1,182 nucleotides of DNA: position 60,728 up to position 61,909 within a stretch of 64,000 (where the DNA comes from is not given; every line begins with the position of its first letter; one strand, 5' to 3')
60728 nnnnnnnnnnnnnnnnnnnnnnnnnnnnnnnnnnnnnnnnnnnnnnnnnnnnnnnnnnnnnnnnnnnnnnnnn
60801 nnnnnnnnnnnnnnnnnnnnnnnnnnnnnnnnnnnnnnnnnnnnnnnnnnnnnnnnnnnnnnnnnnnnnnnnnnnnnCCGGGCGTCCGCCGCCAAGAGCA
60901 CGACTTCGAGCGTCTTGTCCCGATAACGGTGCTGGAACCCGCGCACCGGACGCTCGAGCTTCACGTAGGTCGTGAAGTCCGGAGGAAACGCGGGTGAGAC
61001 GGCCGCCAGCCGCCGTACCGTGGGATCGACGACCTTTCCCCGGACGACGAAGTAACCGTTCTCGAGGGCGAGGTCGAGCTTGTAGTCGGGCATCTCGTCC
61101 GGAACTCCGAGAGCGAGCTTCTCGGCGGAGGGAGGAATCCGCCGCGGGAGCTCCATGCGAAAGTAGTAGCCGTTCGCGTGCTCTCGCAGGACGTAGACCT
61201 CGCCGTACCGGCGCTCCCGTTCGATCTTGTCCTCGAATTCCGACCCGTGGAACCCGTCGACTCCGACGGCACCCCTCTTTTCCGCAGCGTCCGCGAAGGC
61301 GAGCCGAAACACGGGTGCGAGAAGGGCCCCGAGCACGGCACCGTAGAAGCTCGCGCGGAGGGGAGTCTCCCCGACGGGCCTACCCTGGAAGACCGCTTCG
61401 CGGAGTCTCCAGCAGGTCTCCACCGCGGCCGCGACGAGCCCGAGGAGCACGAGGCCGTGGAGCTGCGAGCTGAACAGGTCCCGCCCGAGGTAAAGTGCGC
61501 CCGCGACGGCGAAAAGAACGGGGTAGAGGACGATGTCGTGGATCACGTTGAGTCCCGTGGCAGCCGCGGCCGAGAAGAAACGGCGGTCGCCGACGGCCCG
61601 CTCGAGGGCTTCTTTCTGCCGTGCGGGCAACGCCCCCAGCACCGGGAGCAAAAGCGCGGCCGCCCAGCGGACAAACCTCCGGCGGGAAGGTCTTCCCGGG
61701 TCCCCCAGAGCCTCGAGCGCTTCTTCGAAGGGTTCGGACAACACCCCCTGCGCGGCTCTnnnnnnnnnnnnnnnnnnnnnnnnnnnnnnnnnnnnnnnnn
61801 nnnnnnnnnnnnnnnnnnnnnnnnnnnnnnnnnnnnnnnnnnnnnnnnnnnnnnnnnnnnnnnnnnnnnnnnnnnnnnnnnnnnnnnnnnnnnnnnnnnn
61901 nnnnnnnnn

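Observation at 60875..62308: Two-cluster ferredoxin fused to a transmembrane segment and an unknown C-terminal domain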

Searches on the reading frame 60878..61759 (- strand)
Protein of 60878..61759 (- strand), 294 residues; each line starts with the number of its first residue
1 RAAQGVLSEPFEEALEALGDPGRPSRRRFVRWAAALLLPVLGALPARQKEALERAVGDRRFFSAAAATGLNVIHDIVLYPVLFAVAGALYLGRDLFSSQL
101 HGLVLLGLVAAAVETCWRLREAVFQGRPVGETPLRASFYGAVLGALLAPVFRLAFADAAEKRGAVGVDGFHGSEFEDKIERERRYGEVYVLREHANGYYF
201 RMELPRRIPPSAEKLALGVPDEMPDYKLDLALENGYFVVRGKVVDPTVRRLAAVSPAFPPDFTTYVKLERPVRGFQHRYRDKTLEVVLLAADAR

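Call 8: find_homologous_proteins(query=window:60878-61759:-, max_evalue=0.001)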
Query seq(294 aa) (294 aa): 387 proteins with E <= 0.001 among 8000 candidates; the best 120 are listed.
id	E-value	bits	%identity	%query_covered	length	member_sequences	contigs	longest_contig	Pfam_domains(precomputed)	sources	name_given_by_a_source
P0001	3.3e-187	639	100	100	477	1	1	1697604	PF12838.13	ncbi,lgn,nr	ncbi:MAG: hypothetical protein KatS3mg076_0638 [Candidatus Binatia bacterium]|nr:MAG: hypothetical p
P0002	3.8e-107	376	61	96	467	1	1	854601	PF12838.13,PF13237.12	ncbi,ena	-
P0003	2.2e-103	364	59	98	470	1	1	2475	PF12838.13,PF13237.12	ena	-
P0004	7.9e-103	362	64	87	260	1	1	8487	-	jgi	-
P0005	5.2e-102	359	60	95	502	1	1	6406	PF00037.33,PF12838.13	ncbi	-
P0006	1.9e-97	344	54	97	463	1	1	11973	PF12838.13,PF13237.12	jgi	-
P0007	3.4e-97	343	59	86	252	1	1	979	-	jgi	jgi:hypothetical protein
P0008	3.1e-96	340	57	97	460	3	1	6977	PF12838.13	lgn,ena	-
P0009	9.5e-96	339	55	97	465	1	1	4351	PF12838.13,PF13237.12,PF13187.12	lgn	-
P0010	1.1e-95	338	57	95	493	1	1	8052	PF12838.13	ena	-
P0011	3.0e-95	337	52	97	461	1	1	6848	PF12838.13,PF13237.12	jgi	jgi:ferredoxin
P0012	3.3e-94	334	53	98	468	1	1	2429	PF12838.13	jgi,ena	-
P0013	1.7e-93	331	55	97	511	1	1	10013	PF12838.13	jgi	jgi:ferredoxin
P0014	4.5e-93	330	56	97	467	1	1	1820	PF12838.13,PF13237.12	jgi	jgi:ferredoxin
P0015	8.8e-93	329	52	96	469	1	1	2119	PF12838.13,PF13237.12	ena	-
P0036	1.7e-89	318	56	91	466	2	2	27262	PF12838.13,PF13237.12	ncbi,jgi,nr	ncbi:MAG TPA: 4Fe-4S dicluster domain-containing protein [Candidatus Acidoferrales bacterium]|nr:4Fe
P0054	5.9e-87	310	54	88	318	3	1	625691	-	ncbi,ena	-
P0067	8.1e-86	306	56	88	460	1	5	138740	PF12838.13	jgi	jgi:ferredoxin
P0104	1.4e-82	295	52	97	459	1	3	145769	PF12838.13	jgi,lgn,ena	jgi:ferredoxin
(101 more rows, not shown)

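Call 13: find_encoding_contigs(protein=P0054, flank=6000, max_places=3)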
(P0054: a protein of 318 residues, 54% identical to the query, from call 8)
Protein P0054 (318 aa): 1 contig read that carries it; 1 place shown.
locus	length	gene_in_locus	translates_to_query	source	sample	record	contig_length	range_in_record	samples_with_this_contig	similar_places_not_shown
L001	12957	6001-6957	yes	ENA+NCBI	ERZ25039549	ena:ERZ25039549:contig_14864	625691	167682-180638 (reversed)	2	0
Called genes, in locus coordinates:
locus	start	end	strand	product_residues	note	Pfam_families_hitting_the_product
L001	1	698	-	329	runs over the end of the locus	PF08331:QueG_DUF1730, PF00037:Fer4 (faint), PF13237:Fer4_10 (faint), PF13484:Fer4_16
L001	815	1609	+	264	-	PF12146:Hydrolase_4, PF03096:Ndr (weak), PF00561:Abhydrolase_1, PF12697:Abhydrolase_6, PF08386:Abhydrolase_4 (faint)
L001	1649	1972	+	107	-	PF04930:FUN14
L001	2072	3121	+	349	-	PF01548:DEDD_Tnp_IS110, PF02371:Transposase_20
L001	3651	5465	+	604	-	PF08439:Peptidase_M3_N, PF01432:Peptidase_M3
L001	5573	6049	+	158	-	PF00037:Fer4 (weak), PF12797:Fer4_2 (faint), PF12838:Fer4_7, PF13187:Fer4_9 (weak)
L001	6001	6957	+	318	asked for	-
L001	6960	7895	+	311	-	PF08545:ACP_syn_III, PF08541:ACP_syn_III_C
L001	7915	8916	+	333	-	PF00195:Chal_sti_synt_N (weak), PF00108:Thiolase_N, PF08545:ACP_syn_III, PF08541:ACP_syn_III_C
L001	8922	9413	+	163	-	PF00583:Acetyltransf_1, PF13508:Acetyltransf_7, PF13673:Acetyltransf_10, PF08445:FR47 (weak)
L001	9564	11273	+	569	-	PF03485:Arg_tRNA_synt_N, PF00750:tRNA-synt_1d, PF00133:tRNA-synt_1 (faint), PF09334:tRNA-synt_1g (faint), PF01406:tRNA-synt_1e (faint), PF00750:tRNA-synt_1d, PF05746:DALR_1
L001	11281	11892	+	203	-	PF05036:SPOR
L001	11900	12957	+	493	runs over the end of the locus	PF04715:, PF00425:Chorismate_bind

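Call 15: find_related_loci(query=A2, collection=genome_contigs, flank=6000)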
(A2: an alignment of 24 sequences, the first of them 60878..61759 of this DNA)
Query A2 (294 aa) in genome_contigs; peptide patterns used: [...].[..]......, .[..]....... (x = any residue, [..] = any of these).
134 stretches matched a pattern; 84 encode a relative of the query (tblastn E <= 1e-3); the best 80 are kept; 80 distinct loci.
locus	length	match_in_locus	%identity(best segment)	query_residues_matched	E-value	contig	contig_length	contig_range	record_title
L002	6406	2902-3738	60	11-290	1e-97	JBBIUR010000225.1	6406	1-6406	MAG: Myxococcales bacterium isolate STF170223_bin_58 NODE_11333_length_6406_cov_3.783499, whole genome shotgun sequence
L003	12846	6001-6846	55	5-289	1e-94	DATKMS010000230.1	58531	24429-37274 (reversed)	MAG TPA_asm: Candidatus Margulisiibacteriota bacterium isolate SMAG_U14717 k141_2036964, whole genome shotgun sequence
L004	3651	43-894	55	1-288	1e-92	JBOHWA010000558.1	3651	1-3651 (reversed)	MAG: Candidatus Binatia bacterium isolate H1-B2_metabat2.bin.22_sub k127_248202, whole genome shotgun sequence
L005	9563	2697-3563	53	5-294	9e-92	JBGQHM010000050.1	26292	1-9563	MAG: Candidatus Binatia bacterium isolate OBJ2_061818_070_72 k141_879681_length_26292_cov_17.6216, whole genome shotgun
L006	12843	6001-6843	54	5-289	1e-90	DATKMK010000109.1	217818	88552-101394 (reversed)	MAG TPA_asm: Candidatus Binatia bacterium isolate SMAG_U14709 k141_3028628, whole genome shotgun sequence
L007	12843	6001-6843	61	11-292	3e-111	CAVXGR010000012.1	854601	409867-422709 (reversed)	MAG: uncultured delta proteobacterium isolate MFD02416.bin.1.411 genome assembly, contig: contig_4101, whole genome shot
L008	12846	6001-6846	52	5-289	3e-90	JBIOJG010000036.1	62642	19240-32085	MAG: Candidatus Binatia bacterium isolate GcC5-6 k141_1090556_length_62642_cov_140.0463, whole genome shotgun sequence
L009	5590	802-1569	57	30-288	4e-88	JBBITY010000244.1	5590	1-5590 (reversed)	MAG: Desulfurellales bacterium isolate PLS170224_bin_407 NODE_5400_length_5590_cov_3.442818, whole genome shotgun sequen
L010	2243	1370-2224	51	1-289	1e-90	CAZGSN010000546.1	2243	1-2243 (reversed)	MAG TPA_asm: uncultured Candidatus Binatia bacterium isolate binchicken_co200_33 genome assembly, contig: k141_1024444,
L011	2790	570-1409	52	5-288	9e-89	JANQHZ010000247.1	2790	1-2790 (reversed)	MAG: Candidatus Binatia bacterium isolate PL24a_bin.3 k99_5902063, whole genome shotgun sequence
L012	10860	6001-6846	51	5-289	6e-86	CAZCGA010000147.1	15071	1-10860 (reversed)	MAG TPA_asm: uncultured Candidatus Binatia bacterium isolate SRP119689_co1_8 genome assembly, contig: NODE_5606_length_1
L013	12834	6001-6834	48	5-289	2e-85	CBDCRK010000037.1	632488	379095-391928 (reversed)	MAG: uncultured Candidatus Binatia bacterium isolate c14ce093-c1b4-4a9f-a633-4da5294aefe4 genome assembly, contig: conti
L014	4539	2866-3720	54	1-289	8e-85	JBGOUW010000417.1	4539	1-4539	MAG: Candidatus Binatia bacterium isolate OBJ_0618_7090110_13 k141_10872540_length_4539_cov_59.6824, whole genome shotgu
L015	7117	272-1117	49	5-289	5e-84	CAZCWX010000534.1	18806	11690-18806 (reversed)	MAG TPA_asm: uncultured Enterobacteriaceae bacterium isolate binchicken_co31_407 genome assembly, contig: k141_2727637,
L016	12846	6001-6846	55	5-289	4e-93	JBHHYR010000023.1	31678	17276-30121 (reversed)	MAG: Candidatus Binatia bacterium isolate Maj_2_bin.38 NODE_562_length_31678_cov_6.695665, whole genome shotgun sequence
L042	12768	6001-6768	54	30-288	2e-75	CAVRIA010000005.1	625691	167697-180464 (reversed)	MAG: uncultured bacterium isolate MFD05684.bin.1.163 genome assembly, contig: contig_14864, whole genome shotgun sequenc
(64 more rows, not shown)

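Call 21: find_encoding_contigs(protein=P0104, flank=7000, max_places=2)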
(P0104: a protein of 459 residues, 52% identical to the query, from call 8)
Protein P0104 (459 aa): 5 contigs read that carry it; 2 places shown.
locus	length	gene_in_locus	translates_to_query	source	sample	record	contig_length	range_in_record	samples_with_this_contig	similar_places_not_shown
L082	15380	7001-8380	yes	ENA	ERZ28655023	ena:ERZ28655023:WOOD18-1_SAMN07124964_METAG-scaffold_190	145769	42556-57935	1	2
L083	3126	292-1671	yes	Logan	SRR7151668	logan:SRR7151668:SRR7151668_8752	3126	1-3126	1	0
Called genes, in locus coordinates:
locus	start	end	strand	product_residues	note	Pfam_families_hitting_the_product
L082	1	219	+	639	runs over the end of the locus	PF07044:DUF1329, PF17131:TP_0789-like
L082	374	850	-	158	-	-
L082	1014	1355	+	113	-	PF02769:AIRS_C (weak)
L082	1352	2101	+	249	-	PF00731:AIRC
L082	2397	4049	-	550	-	PF00128:Alpha-amylase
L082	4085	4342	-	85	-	-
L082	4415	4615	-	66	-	-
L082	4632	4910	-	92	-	PF04365:BrnT_toxin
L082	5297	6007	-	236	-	-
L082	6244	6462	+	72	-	PF10049:DUF2283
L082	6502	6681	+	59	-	-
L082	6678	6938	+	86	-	-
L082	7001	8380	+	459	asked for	PF12838:Fer4_7 (weak)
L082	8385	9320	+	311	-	PF00108:Thiolase_N (faint), PF08545:ACP_syn_III, PF08541:ACP_syn_III_C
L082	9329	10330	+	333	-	PF00108:Thiolase_N (weak), PF00195:Chal_sti_synt_N (weak), PF08545:ACP_syn_III, PF08541:ACP_syn_III_C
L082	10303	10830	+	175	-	PF13480:Acetyltransf_6 (faint), PF00583:Acetyltransf_1, PF13673:Acetyltransf_10, PF13508:Acetyltransf_7, PF08445:FR47 (weak)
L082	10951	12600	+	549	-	PF03485:Arg_tRNA_synt_N, PF00750:tRNA-synt_1d, PF05746:DALR_1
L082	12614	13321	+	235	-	PF05036:SPOR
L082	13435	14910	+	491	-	PF04715:, PF00425:Chorismate_bind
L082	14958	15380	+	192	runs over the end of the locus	PF00117:GATase, PF07722:Peptidase_C26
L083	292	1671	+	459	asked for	PF12838:Fer4_7 (weak)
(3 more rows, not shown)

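Call 22: find_encoding_contigs(protein=P0067, flank=7000, max_places=2)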
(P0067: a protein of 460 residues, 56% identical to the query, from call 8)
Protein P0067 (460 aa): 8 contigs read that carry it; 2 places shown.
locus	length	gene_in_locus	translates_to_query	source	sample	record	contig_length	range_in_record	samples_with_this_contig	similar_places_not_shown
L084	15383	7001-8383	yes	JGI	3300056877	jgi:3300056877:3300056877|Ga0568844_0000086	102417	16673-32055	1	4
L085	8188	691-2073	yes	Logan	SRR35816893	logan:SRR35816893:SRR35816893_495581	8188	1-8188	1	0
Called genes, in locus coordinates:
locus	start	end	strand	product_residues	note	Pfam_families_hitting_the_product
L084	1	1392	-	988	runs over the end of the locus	-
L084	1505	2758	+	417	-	PF01734:Patatin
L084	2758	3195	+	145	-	PF05670:NFACT-R_1, PF18297:NFACT-R_2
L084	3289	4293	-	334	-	PF08331:QueG_DUF1730, PF00037:Fer4 (faint), PF13237:Fer4_10 (faint), PF12838:Fer4_7 (faint), PF13484:Fer4_16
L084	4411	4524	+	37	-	-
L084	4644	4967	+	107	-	PF04930:FUN14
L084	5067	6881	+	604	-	PF08439:Peptidase_M3_N, PF01432:Peptidase_M3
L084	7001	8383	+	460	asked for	PF12838:Fer4_7 (weak)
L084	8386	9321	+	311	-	PF08545:ACP_syn_III, PF08541:ACP_syn_III_C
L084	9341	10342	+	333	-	PF00108:Thiolase_N, PF08545:ACP_syn_III, PF08541:ACP_syn_III_C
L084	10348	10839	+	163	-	PF00583:Acetyltransf_1, PF13508:Acetyltransf_7, PF13673:Acetyltransf_10, PF08445:FR47 (weak)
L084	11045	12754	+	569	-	PF03485:Arg_tRNA_synt_N, PF00750:tRNA-synt_1d, PF01406:tRNA-synt_1e (faint), PF09334:tRNA-synt_1g (faint), PF00750:tRNA-synt_1d, PF05746:DALR_1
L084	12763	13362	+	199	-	PF05036:SPOR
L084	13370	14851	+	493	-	PF04715:, PF00425:Chorismate_bind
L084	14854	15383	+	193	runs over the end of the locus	PF00117:GATase, PF07722:Peptidase_C26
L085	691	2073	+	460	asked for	PF12838:Fer4_7 (weak)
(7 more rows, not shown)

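Call 23: find_encoding_contigs(protein=P0036, flank=7000, max_places=2)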
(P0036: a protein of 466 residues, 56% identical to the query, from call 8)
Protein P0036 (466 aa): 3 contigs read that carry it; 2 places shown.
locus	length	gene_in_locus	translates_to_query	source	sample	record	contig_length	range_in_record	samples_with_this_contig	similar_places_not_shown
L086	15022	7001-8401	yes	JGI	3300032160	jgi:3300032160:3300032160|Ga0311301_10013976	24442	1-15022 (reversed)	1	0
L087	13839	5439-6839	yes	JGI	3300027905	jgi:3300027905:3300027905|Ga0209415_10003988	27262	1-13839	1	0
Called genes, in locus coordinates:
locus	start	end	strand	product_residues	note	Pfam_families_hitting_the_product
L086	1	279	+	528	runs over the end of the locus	PF09609:Cas_GSU0054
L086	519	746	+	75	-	PF14076:DUF4258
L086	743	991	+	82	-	-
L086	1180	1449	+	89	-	-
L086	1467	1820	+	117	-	-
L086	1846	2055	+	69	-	PF10049:DUF2283 (weak)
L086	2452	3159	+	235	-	-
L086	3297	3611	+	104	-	PF09827:CRISPR_Cas2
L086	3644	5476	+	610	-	PF01930:Cas_Cas4, PF12705:PDDEXK_1 (weak), PF01867:Cas_Cas1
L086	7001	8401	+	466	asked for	PF12838:Fer4_7 (weak), PF13237:Fer4_10 (weak)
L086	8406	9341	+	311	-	PF00108:Thiolase_N (faint), PF08545:ACP_syn_III, PF08541:ACP_syn_III_C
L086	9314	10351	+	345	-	PF00108:Thiolase_N, PF00195:Chal_sti_synt_N (weak), PF08545:ACP_syn_III, PF08541:ACP_syn_III_C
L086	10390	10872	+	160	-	PF13480:Acetyltransf_6 (faint), PF00583:Acetyltransf_1, PF13673:Acetyltransf_10, PF13508:Acetyltransf_7, PF08445:FR47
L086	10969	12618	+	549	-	PF03485:Arg_tRNA_synt_N, PF00750:tRNA-synt_1d, PF01921:tRNA-synt_1f (faint), PF05746:DALR_1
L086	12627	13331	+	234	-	PF05036:SPOR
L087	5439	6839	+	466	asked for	PF12838:Fer4_7 (weak), PF13237:Fer4_10 (weak)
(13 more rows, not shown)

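Call 25: search_protein_representatives(alignment_id=A2)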
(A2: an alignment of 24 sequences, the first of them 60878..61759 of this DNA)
Query: 24 sequences, 290 profile positions. Proteins with E-value up to 0.001 (for the whole library): 194; up to 1e-10: 140; up to 1e-30: 68. The best 150 are listed.
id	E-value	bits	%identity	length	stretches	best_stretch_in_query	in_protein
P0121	1.0e-132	458.1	-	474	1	1-289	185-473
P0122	1.3e-122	425.0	-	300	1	1-290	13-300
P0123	2.4e-116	404.4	-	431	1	4-289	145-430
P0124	1.9e-95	335.8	-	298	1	4-289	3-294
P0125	3.6e-95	334.9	-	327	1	5-289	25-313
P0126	2.2e-91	322.5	-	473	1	5-289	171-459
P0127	9.1e-87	307.3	-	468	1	5-289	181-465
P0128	1.8e-85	303.1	-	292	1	11-289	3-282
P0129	1.0e-84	300.6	-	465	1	2-289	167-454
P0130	2.9e-83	295.8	-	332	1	2-289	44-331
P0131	1.9e-79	283.3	-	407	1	2-289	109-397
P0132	1.2e-76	274.1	-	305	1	10-289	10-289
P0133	1.3e-76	274.0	-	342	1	2-289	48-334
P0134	2.9e-70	253.1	-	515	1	6-289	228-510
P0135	4.7e-70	252.4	-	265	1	46-289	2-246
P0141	3.7e-63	229.8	-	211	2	129-290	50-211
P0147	1.7e-47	178.4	-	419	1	27-289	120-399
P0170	9.5e-37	143.1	-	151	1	162-290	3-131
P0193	6.7e-27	110.8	-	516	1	32-286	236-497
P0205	6.1e-23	97.8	-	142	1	177-289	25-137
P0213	1.5e-21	93.3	-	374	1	172-289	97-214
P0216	7.5e-21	91.0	-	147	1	175-289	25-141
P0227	1.0e-18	83.9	-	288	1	175-287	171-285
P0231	1.2e-16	77.2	-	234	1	175-289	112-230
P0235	4.2e-16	75.4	-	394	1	170-289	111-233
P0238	1.3e-15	73.8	-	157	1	175-289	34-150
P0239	5.0e-15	71.9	-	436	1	172-289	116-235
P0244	9.1e-14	67.7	-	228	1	173-288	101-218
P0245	1.1e-13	67.4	-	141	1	172-286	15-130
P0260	8.5e-11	58.0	-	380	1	170-289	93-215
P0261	3.8e-10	55.8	-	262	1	170-273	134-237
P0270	6.5e-09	51.8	-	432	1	170-289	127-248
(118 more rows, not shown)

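Call 31: search_solved_structures(query=A2, max_evalue=10, show_alignments=2)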
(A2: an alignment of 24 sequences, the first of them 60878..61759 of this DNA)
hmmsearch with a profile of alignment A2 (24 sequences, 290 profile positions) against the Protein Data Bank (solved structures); distinct sequences matched with E-value up to 10: 0.

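Call 34: search_protein_families(library=pfam, proteins=[P0216, P0238, P0245, P0205, P0231, P0213, P0270, P0227, P0147, P0170], max_evalue=1)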
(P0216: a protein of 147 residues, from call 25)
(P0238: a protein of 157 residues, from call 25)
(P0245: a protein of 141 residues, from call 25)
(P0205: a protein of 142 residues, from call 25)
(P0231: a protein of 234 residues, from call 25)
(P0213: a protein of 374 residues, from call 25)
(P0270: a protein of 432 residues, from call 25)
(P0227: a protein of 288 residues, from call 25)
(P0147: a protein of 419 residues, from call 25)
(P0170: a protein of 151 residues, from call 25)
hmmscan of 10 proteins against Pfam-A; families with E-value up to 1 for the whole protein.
P0216 (147 aa): 2 families
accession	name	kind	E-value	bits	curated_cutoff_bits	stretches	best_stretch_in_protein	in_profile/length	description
PF00011.27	HSP20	-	0.015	15.9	20.8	1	59-119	6-65/102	Hsp20/alpha crystallin family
PF03633.20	Glyco_hydro_65C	-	0.12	12.6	22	1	63-101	9-47/62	Glycosyl hydrolase family 65, C-terminal domain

P0238 (157 aa): 0 families

P0245 (141 aa): 0 families

P0205 (142 aa): 0 families

P0231 (234 aa): 2 families
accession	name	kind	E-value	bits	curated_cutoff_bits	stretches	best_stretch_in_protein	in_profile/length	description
PF13370.11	Fer4_13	-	0.0004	21.5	24.5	1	17-68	4-57/58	4Fe-4S single cluster domain of Ferredoxin I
PF00037.32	Fer4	-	0.092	13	21.1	0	61-68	17-24/24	4Fe-4S binding domain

P0213 (374 aa): 14 families
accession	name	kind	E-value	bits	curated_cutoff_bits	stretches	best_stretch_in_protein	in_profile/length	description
PF00037.32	Fer4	-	8.7e-20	70.1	21.1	5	298-320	2-24/24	4Fe-4S binding domain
PF14697.11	Fer4_21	-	2e-15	57.1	35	3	257-321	2-59/59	4Fe-4S dicluster domain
PF12838.12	Fer4_7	-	3.6e-15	56.6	27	3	304-353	2-52/52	4Fe-4S dicluster domain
PF12797.12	Fer4_2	-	5.5e-12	45.2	24.5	4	298-316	4-22/22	4Fe-4S binding domain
PF13484.11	Fer4_16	-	3.4e-11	44.2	30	3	233-251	2-20/66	4Fe-4S double cluster binding domain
PF12837.12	Fer4_6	-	9.9e-11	41.5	25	4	297-319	2-24/24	4Fe-4S binding domain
PF13187.11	Fer4_9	-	1.9e-08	34.6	27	4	304-354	2-52/52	4Fe-4S dicluster domain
PF13459.11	Fer4_15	-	2.9e-08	34.7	22.4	2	257-321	2-66/66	4Fe-4S single cluster domain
PF13370.11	Fer4_13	-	1.2e-06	29.5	24.5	1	12-65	1-57/58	4Fe-4S single cluster domain of Ferredoxin I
PF13237.11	Fer4_10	-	1.4e-06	28.5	25.5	3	257-315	3-53/53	4Fe-4S dicluster domain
PF13183.11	Fer4_8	-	2.8e-06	28.2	27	2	262-316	4-66/68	4Fe-4S dicluster domain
PF25160.1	LdpA_Fe-S-bd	-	4e-06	27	27.6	1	227-251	22-46/49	LdpA Fe-S cluster-binding domain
PF12800.12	Fer4_4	-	2e-05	25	24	2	301-316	1-16/17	4Fe-4S binding domain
PF17179.9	Fer4_22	-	0.34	12.2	27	1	220-246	68-94/95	4Fe-4S dicluster domain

P0270 (432 aa): 15 families
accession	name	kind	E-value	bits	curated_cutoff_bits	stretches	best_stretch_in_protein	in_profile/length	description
PF00037.32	Fer4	-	8e-09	35.4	21.1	2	36-58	2-24/24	4Fe-4S binding domain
PF12838.12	Fer4_7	-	1.3e-07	32.4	27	1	9-56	2-52/52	4Fe-4S dicluster domain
PF13484.11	Fer4_16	-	2.4e-07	31.9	30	2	42-68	2-29/66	4Fe-4S double cluster binding domain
PF13237.11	Fer4_10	-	5.6e-06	26.6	25.5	2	35-61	2-22/53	4Fe-4S dicluster domain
PF12837.12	Fer4_6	-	1.7e-05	24.9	25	1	36-57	3-24/24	4Fe-4S binding domain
PF13187.11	Fer4_9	-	0.00017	21.9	27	1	15-57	6-52/52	4Fe-4S dicluster domain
PF12797.12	Fer4_2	-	0.00078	19.7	24.5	1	35-54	3-22/22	4Fe-4S binding domain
PF14697.11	Fer4_21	-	0.00081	19.9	35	1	37-58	3-27/59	4Fe-4S dicluster domain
PF13183.11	Fer4_8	-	0.00096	20.1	27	1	41-79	4-19/68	4Fe-4S dicluster domain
PF12800.12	Fer4_4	-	0.0048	17.6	24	1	39-54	1-16/17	4Fe-4S binding domain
PF12798.12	Fer4_3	-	0.0054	17.9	27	1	42-56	1-15/15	4Fe-4S binding domain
PF25160.1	LdpA_Fe-S-bd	-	0.032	14.5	27.6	1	16-57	8-43/49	LdpA Fe-S cluster-binding domain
PF13247.11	Fer4_11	-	0.037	14.7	26.2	1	5-61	6-63/100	4Fe-4S dicluster domain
PF07369.16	DUF1488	-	0.24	11.9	22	0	113-139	40-69/82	Protein of unknown function (DUF1488)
PF13534.11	Fer4_17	-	0.64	11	22.2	0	41-55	45-59/61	4Fe-4S dicluster domain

P0227 (288 aa): 15 families
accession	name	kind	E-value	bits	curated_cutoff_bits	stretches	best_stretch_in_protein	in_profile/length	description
PF13237.11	Fer4_10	-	1.5e-06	28.5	25.5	1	32-60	1-22/53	4Fe-4S dicluster domain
PF12837.12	Fer4_6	-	2.5e-06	27.6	25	2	33-55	2-24/24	4Fe-4S binding domain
PF00037.32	Fer4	-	3e-05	24.1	21.1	1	33-56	1-24/24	4Fe-4S binding domain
PF12797.12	Fer4_2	-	0.00014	22.1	24.5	1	32-52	2-22/22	4Fe-4S binding domain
PF13484.11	Fer4_16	-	0.00021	22.4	30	1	39-84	1-44/66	4Fe-4S double cluster binding domain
PF12838.12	Fer4_7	-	0.00024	21.9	27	1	9-54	2-52/52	4Fe-4S dicluster domain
PF14697.11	Fer4_21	-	0.00069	20.1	35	1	35-55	3-26/59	4Fe-4S dicluster domain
PF13187.11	Fer4_9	-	0.00074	19.9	27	1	8-55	1-52/52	4Fe-4S dicluster domain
PF13183.11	Fer4_8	-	0.0017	19.3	27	1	39-70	4-35/68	4Fe-4S dicluster domain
PF13534.11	Fer4_17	-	0.0042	18.1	22.2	1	40-58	2-20/61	4Fe-4S dicluster domain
PF12800.12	Fer4_4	-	0.007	17.1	24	1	37-52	1-16/17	4Fe-4S binding domain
PF11953.13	DUF3470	-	0.0074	16.7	23.2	1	66-90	1-25/42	Domain of unknown function (DUF3470)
PF18892.5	DUF5651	-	0.048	14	27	1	38-66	16-44/53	Family of unknown function (DUF5651)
PF25160.1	LdpA_Fe-S-bd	-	0.13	12.5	27.6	1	16-59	8-47/49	LdpA Fe-S cluster-binding domain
PF00428.24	Ribosomal_60s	-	0.79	10.7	28.1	0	99-143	36-79/88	60s Acidic ribosomal protein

P0147 (419 aa): 12 families
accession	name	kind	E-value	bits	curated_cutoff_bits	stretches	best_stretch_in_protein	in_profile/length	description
PF00037.32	Fer4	-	3.4e-09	36.6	21.1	2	36-58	2-24/24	4Fe-4S binding domain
PF12838.12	Fer4_7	-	6.6e-06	26.9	27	1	15-56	6-52/52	4Fe-4S dicluster domain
PF25160.1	LdpA_Fe-S-bd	-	2.5e-05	24.4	27.6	1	16-61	8-47/49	LdpA Fe-S cluster-binding domain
PF13484.11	Fer4_16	-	0.00025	22.2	30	1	41-60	1-20/66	4Fe-4S double cluster binding domain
PF14697.11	Fer4_21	-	0.00026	21.5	35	1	15-59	12-59/59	4Fe-4S dicluster domain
PF13187.11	Fer4_9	-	0.00083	19.8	27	1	16-57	7-52/52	4Fe-4S dicluster domain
PF12797.12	Fer4_2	-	0.00098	19.4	24.5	1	36-54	4-22/22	4Fe-4S binding domain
PF12837.12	Fer4_6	-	0.00099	19.4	25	1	37-57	4-24/24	4Fe-4S binding domain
PF13237.11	Fer4_10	-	0.0018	18.6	25.5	1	10-53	13-53/53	4Fe-4S dicluster domain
PF12800.12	Fer4_4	-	0.007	17.1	24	1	39-54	1-16/17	4Fe-4S binding domain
PF12798.12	Fer4_3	-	0.03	15.6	27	1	42-56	1-15/15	4Fe-4S binding domain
PF13370.11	Fer4_13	-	0.85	10.8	24.5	0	37-53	1-17/58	4Fe-4S single cluster domain of Ferredoxin I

P0170 (151 aa): 0 families
